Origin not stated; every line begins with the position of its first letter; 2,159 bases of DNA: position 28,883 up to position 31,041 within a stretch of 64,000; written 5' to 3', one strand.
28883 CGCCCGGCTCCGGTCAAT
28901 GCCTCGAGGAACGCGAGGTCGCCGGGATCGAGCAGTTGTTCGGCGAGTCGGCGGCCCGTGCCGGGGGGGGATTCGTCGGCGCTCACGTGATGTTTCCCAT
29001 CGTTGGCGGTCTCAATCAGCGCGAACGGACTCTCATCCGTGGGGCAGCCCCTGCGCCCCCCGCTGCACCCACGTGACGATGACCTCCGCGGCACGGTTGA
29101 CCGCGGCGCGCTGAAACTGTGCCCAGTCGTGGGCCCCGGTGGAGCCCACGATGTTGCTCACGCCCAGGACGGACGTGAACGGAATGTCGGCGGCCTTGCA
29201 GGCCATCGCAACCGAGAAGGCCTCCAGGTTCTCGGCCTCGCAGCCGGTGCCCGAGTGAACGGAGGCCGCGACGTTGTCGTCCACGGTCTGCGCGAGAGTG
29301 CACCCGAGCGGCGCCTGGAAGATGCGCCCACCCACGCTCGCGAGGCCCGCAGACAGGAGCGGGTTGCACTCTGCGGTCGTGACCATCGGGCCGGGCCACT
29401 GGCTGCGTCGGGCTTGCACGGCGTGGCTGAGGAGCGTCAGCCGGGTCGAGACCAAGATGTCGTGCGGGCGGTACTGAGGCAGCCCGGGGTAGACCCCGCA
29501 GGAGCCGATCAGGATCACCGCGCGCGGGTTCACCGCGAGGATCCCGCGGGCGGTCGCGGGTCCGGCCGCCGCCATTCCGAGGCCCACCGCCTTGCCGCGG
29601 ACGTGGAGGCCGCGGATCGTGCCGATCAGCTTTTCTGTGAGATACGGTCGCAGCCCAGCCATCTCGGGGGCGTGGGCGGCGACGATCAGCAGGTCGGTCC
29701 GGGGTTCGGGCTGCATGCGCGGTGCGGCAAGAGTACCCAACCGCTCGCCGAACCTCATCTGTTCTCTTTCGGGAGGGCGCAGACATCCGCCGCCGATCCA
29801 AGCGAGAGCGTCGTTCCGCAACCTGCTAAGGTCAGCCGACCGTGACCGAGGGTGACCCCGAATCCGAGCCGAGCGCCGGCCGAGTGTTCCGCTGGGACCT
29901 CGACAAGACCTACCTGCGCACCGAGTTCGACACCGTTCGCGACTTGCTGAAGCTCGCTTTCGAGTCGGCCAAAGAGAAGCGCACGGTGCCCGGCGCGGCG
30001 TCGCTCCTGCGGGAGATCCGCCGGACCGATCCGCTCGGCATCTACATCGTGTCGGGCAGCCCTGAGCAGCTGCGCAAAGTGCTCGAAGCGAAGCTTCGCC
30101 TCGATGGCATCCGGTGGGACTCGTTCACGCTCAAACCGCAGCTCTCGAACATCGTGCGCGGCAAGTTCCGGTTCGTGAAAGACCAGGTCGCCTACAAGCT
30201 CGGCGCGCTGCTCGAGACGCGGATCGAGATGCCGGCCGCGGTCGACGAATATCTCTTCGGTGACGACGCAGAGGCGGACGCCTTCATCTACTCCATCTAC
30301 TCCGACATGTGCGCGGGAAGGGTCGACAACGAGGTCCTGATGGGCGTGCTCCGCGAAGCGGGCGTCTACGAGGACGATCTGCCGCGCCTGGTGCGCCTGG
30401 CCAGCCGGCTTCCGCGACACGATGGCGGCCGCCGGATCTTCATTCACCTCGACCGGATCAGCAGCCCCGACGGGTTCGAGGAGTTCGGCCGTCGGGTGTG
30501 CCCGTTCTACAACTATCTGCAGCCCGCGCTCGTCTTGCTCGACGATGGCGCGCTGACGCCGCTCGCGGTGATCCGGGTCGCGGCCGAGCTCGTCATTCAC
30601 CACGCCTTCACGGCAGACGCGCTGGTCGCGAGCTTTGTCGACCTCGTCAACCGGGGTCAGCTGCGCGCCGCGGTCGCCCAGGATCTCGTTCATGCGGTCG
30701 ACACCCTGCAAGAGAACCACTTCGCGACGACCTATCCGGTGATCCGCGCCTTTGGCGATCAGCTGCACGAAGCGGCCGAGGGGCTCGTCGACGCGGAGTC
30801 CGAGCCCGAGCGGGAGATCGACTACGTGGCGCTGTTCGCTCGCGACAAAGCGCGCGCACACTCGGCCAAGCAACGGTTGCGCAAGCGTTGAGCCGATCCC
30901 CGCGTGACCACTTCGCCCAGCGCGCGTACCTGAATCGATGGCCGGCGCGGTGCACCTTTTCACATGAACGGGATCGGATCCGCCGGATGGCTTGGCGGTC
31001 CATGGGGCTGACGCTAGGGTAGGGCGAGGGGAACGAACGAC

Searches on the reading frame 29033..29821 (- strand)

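Call 27: search_protein_families(library=pfam, proteins=[window:29033-29821:-], max_evalue=0.001)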
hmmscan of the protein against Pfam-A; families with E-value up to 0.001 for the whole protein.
window:29033-29821:- (262 aa): 1 family
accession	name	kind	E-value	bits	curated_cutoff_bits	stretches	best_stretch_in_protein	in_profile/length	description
PF01048.26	PNP_UDP_1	-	4.2e-11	43.1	25.1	1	76-250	46-230/233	Phosphorylase superfamily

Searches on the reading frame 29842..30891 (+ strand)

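Call 27: search_protein_families(library=pfam, proteins=[window:29842-30891:+], max_evalue=0.001)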
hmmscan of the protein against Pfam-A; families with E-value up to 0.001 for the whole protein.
window:29842-30891:+ (349 aa): 1 family
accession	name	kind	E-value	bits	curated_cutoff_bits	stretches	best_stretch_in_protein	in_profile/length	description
PF09949.15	APP1_cat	-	7.6e-07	29.6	27.1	1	19-160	6-146/154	Phosphatidate phosphatase APP1, catalytic domain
